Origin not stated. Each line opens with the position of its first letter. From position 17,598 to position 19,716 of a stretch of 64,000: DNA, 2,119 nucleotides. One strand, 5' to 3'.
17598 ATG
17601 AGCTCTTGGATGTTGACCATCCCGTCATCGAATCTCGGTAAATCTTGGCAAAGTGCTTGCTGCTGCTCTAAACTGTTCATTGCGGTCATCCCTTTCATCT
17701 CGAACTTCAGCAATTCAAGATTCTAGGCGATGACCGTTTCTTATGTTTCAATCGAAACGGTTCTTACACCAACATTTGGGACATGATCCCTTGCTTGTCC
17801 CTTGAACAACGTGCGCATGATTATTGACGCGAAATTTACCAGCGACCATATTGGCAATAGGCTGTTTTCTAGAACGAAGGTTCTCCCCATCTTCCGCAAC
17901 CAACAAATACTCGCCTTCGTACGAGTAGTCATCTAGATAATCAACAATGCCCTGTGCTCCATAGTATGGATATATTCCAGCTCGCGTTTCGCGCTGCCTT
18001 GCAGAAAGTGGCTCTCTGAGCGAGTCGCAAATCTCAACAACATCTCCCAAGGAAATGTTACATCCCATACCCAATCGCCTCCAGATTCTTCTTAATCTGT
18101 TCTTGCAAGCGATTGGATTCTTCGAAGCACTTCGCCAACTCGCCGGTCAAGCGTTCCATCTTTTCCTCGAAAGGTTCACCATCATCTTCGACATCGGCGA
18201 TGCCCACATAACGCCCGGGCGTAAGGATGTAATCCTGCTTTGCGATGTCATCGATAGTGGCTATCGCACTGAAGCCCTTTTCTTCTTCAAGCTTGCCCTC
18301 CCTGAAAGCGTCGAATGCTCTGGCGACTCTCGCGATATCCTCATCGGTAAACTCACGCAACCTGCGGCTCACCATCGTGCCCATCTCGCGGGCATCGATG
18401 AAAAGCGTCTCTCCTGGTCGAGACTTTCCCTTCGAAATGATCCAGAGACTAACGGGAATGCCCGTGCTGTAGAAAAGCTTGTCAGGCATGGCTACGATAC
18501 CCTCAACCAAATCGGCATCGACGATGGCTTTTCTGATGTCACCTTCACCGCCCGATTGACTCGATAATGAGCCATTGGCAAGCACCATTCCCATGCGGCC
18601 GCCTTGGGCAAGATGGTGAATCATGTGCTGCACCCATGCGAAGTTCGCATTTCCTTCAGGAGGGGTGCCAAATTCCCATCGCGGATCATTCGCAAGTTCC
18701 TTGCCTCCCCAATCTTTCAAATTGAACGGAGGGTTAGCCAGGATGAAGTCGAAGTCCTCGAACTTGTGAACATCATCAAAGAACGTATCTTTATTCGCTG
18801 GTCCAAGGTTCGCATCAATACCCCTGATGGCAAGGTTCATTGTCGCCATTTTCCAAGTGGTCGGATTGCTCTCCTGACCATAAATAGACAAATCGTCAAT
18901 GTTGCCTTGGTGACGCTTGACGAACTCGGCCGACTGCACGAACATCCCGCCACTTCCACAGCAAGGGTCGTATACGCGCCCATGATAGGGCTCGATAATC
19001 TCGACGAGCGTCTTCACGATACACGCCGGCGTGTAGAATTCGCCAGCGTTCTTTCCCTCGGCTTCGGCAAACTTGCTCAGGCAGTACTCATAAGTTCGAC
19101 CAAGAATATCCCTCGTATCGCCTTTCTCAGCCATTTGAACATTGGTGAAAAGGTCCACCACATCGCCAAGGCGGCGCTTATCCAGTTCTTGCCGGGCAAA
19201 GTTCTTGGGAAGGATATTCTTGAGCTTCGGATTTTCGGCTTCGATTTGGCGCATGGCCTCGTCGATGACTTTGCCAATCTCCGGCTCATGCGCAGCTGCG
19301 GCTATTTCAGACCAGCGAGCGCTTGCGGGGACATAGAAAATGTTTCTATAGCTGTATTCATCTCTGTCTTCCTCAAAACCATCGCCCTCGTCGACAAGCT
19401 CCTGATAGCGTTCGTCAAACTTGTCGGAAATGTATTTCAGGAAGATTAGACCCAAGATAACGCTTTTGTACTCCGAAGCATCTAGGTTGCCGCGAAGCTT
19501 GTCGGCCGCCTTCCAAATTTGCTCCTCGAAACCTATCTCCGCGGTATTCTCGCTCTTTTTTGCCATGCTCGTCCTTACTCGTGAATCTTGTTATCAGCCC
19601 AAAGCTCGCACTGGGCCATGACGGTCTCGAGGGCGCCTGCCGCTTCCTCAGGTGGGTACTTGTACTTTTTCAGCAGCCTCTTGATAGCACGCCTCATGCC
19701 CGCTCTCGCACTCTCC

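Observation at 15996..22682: Type I R-M locus whose cognate hsdS is truncated by an IS256-family element and abutted by an inverted silent half-hsdS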

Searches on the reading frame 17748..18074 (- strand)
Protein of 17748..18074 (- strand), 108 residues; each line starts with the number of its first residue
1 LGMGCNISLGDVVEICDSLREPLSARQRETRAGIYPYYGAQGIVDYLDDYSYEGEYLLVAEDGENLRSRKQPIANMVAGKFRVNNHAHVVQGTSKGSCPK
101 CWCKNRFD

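Call 3: search_protein_families(library=pfam, proteins=[window:17748-18074:-], max_evalue=0.01)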
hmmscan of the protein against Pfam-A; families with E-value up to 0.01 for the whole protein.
window:17748-18074:- (108 aa): 1 family
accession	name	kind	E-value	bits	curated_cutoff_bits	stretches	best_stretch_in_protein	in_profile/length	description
PF01420.25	Methylase_S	-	0.00077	20.1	22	1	8-91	8-90/168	Type I restriction modification DNA specificity domain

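Call 35: find_homologous_proteins(query=window:17790-18074:-, max_evalue=1e-10)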
Query seq(95 aa) (95 aa): 105 proteins with E <= 1e-10 among 106 candidates.
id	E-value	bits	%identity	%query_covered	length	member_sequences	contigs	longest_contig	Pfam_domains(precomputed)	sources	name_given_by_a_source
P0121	2.6e-54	199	99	98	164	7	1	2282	PF01420.26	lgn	-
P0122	2.2e-41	157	78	98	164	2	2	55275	PF01420.26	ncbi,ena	-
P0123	3.0e-39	151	72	98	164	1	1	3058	PF01420.26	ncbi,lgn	-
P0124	4.4e-39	150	72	98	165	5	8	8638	PF01420.26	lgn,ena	-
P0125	1.5e-38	148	76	92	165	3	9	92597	PF01420.26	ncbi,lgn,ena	-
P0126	1.5e-38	148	75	92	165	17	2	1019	PF01420.26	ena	-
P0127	1.6e-38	148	74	96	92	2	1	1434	-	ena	-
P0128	2.3e-38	148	71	98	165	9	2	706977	PF01420.26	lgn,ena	-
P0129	4.5e-38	147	71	98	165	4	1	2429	PF01420.26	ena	-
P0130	5.5e-38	147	74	95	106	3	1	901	-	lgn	-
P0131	9.2e-38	146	69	98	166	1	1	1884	PF01420.26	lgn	-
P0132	1.6e-37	145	72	98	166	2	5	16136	PF01420.26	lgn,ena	-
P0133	1.9e-37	145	75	92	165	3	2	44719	PF01420.26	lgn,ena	-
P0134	2.1e-37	145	71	98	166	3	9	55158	PF01420.26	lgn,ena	-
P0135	3.6e-37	144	71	98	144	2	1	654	-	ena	-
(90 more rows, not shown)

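Call 36: find_encoding_contigs(protein=P0121, flank=10000, max_places=10)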
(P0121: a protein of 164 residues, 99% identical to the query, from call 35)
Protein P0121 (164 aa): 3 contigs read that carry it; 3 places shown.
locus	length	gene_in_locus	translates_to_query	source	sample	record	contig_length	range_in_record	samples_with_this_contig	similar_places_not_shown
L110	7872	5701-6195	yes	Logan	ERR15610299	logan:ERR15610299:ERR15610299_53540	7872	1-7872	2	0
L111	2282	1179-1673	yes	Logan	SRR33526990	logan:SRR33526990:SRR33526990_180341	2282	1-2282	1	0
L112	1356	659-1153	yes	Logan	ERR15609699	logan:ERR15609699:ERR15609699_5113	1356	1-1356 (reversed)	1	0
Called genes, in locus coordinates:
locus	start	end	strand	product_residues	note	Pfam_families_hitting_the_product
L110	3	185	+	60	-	?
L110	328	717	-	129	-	PF18451:CdiA_C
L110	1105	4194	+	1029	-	PF04313:HSDR_N, PF00270:DEAD (faint), PF04851:ResIII, PF18766:SWI2_SNF2, PF22679:T1R_D3-like, PF11867:T1RH-like_C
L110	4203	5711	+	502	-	PF12161:HsdM_N, PF02384:N6_Mtase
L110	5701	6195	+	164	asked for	PF01420:Methylase_S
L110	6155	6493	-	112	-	-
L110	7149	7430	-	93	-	PF15738:YafQ_toxin, PF05016:ParE_toxin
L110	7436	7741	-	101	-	PF04221:RelB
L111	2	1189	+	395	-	?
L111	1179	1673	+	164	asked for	PF01420:Methylase_S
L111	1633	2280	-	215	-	?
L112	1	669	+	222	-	?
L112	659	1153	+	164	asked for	PF01420:Methylase_S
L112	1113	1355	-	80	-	?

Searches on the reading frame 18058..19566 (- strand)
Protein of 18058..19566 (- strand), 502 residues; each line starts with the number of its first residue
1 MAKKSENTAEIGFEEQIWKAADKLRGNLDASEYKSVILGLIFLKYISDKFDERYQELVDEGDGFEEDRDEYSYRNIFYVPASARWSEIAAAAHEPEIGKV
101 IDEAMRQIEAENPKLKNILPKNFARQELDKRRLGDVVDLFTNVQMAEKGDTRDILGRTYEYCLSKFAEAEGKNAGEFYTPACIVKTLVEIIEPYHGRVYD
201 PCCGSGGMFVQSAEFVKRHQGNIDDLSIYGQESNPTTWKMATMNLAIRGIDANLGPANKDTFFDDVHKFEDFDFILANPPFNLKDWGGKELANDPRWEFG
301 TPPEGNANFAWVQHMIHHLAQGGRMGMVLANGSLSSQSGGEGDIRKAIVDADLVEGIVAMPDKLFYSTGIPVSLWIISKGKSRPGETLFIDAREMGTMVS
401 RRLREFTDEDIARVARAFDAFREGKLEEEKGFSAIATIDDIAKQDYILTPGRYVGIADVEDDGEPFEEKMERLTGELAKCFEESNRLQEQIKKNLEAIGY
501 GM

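Call 3: search_protein_families(library=pfam, proteins=[window:18058-19566:-], max_evalue=0.01)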
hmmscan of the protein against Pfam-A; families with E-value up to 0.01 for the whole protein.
window:18058-19566:- (502 aa): 6 families
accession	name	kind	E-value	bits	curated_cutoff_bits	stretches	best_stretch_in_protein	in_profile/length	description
PF02384.22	N6_Mtase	-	1.6e-108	363.1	20.4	1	151-461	2-310/311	N-6 DNA Methylase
PF12161.14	HsdM_N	-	3.7e-30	105.8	24.5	1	14-140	2-135/135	HsdM N-terminal domain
PF07669.17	Eco57I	-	0.00025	21.6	25.3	1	250-359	52-164/171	Eco57I restriction-modification methylase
PF05175.20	MTS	-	0.0026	17.8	23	0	187-282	23-109/170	Methyltransferase small domain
PF11599.14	AviRa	-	0.0051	16.8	25.7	1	195-247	51-99/232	RRNA methyltransferase AviRa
PF01170.24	UPF0020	-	0.0052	16.9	22.3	0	197-281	31-131/197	RMKL-like, methyltransferase domain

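Call 7: find_encoding_contigs(protein=window:18058-19566:-, flank=10000, max_places=10)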
Protein window:18058-19566:- (502 aa): 5 contigs read that carry it; 3 places shown.
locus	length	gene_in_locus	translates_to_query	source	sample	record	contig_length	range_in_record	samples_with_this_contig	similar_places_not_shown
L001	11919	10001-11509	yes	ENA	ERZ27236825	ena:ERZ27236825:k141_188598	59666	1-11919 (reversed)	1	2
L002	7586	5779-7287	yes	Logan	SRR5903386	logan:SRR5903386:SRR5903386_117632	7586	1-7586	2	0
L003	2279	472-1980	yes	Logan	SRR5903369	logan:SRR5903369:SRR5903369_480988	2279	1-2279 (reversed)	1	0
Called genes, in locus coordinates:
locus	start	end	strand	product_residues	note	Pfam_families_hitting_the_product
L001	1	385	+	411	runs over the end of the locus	PF04107:GCS2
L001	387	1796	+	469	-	PF01018:GTP1_OBG, PF01926:MMR_HSR1, PF02421:FeoB_N, PF09269:DUF1967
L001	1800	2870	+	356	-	PF00696:AA_kinase, PF01472:PUA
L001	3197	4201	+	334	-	PF00044:Gp_dh_N, PF02800:Gp_dh_C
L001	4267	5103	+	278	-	PF00590:TP_methylase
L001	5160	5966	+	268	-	PF14267:DUF4357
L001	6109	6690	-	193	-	PF18451:CdiA_C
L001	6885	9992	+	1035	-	PF04313:HSDR_N, PF00270:DEAD (weak), PF04851:ResIII, PF18766:SWI2_SNF2, PF22679:T1R_D3-like, PF11867:T1RH-like_C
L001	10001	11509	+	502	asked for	PF12161:HsdM_N, PF02384:N6_Mtase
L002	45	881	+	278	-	PF00590:TP_methylase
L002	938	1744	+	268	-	PF14267:DUF4357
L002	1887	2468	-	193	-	PF18451:CdiA_C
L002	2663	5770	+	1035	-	PF04313:HSDR_N, PF00270:DEAD (weak), PF04851:ResIII, PF18766:SWI2_SNF2, PF22679:T1R_D3-like, PF11867:T1RH-like_C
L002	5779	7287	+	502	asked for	PF12161:HsdM_N, PF02384:N6_Mtase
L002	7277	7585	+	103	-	?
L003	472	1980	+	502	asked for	PF12161:HsdM_N, PF02384:N6_Mtase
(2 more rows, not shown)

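Call 19: find_related_loci(query=window:18058-19566:-, collection=genome_contigs, flank=10000)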
Query window:18058-19566:- (502 aa) in genome_contigs; peptide patterns used: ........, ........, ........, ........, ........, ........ (x = any residue, [..] = any of these).
461 stretches matched a pattern; 444 encode a relative of the query (tblastn E <= 1e-3); the best 80 are kept; 80 distinct loci.
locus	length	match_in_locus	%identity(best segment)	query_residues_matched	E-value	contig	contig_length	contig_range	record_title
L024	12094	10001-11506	88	1-502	0e+0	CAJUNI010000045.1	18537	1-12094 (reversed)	MAG TPA_asm: uncultured Parvibacter sp. isolate MGBC162393 genome assembly, contig: MGBC162393.45, whole genome shotgun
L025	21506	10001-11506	86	1-502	0e+0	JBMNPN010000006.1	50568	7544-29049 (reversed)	MAG: Coriobacteriales bacterium isolate SBF912SR8HQ0006 scaffold_1172_c1, whole genome shotgun sequence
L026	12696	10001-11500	86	3-502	0e+0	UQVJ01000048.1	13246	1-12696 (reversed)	uncultured Eggerthella sp. isolate UMGS675 genome assembly, contig: NODE_903_length_13246_cov_5.507922, whole genome sho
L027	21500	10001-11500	86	3-502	0e+0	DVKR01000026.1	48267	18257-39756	MAG TPA_asm: Candidatus Aphodovivens excrementavium isolate ChiGjej2B2-30709 ChiGjej2B2M5__C373084_L48267_SRR6323342, wh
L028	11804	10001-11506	85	1-502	0e+0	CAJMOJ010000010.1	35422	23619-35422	TPA_asm: uncultured bacterium isolate ERR1430525-bin.25 genome assembly, contig: NODE_1097_length_35422_cov_6.832330, wh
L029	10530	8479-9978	85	3-502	0e+0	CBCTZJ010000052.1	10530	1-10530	MAG TPA_asm: uncultured Collinsella sp. isolate SRR20550136_binner12_Refined_56 genome assembly, contig: ERZ24911445.313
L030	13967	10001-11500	85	3-502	0e+0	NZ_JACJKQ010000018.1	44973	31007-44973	Enorma phocaeensis strain An718 An718_contig-115_17, whole genome shotgun sequence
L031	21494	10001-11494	85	3-500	0e+0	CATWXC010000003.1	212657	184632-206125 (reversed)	MAG TPA_asm: uncultured Collinsella sp. isolate ERR9492495_bin.11_MetaWRAP_v1.3_MAG genome assembly, contig: ERZ18533984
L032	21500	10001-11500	84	3-502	0e+0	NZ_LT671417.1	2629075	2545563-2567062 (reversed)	Thermophilibacter provencensis strain Marseille-P2912T, whole genome shotgun sequence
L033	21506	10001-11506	85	1-502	0e+0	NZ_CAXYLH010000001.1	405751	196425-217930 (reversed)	Olsenella uli DSM 7084 isolate CC00563 CC00563.1, whole genome shotgun sequence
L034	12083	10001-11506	84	1-502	0e+0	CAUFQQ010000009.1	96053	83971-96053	MAG TPA_asm: uncultured Bifidobacterium sp. isolate ERR10149229_bin.50_MetaWRAP_v1.3_MAG genome assembly, contig: ERZ190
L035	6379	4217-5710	85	3-500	0e+0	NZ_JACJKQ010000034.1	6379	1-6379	Enorma phocaeensis strain An718 An718_contig-115_33, whole genome shotgun sequence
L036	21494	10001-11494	84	3-500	0e+0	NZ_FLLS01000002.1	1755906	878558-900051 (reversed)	Olegusella massiliensis strain KHD7, whole genome shotgun sequence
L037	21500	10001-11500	83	3-502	0e+0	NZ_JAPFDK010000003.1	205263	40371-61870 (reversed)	MAG: Slackia sp. isolate bin_32_DannyCat k141_4869, whole genome shotgun sequence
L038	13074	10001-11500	84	3-502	0e+0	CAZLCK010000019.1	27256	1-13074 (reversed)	MAG TPA_asm: uncultured Coriobacteriaceae bacterium isolate SRP141132_co1_281 genome assembly, contig: NODE_1268_length_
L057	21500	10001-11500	82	3-502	0e+0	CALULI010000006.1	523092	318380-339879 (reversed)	MAG: uncultured Eggerthellaceae bacterium isolate E06__bin18 genome assembly, contig: E06__k127_198173, whole genome sho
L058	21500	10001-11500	82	1-500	0e+0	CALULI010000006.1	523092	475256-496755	MAG: uncultured Eggerthellaceae bacterium isolate E06__bin18 genome assembly, contig: E06__k127_198173, whole genome sho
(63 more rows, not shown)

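Call 47: search_protein_families(library=ncbifam, proteins=[window:18058-19566:-], max_evalue=0.001)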
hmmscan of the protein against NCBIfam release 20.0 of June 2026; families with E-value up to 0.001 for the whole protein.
window:18058-19566:- (502 aa): 6 families
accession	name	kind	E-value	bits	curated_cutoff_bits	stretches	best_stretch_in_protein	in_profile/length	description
TIGR00497.1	hsdM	equivalog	8.6e-52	176.5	242.75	1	12-458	4-490/515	type I restriction-modification system subunit M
NF047738.1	antiphage_MADS2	equivalog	2.3e-16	59.2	720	1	69-220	218-357/654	methylation-associated defense system DNA methyltransferase MAD2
TIGR02987.1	met_A_Alw26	exception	1.2e-06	27.6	353.5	1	172-282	1-123/523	Alw26I/Eco31I/Esp3I family type II restriction adenine-specific DNA-methyltransferase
TIGR03534.1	RF_mod_PrmC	equivalog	7.8e-06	25.5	199.1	1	183-281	76-166/253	peptide chain release factor N(5)-glutamine methyltransferase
TIGR03533.1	L3_gln_methyl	equivalog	0.00021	20.7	229.7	1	194-282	121-200/284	50S ribosomal protein L3 N(5)-glutamine methyltransferase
NF040850.1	Trm14_Thcoccales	equivalog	0.0009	18.3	480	0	181-284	204-299/365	tRNA (guanine(6)-N2)-methyltransferase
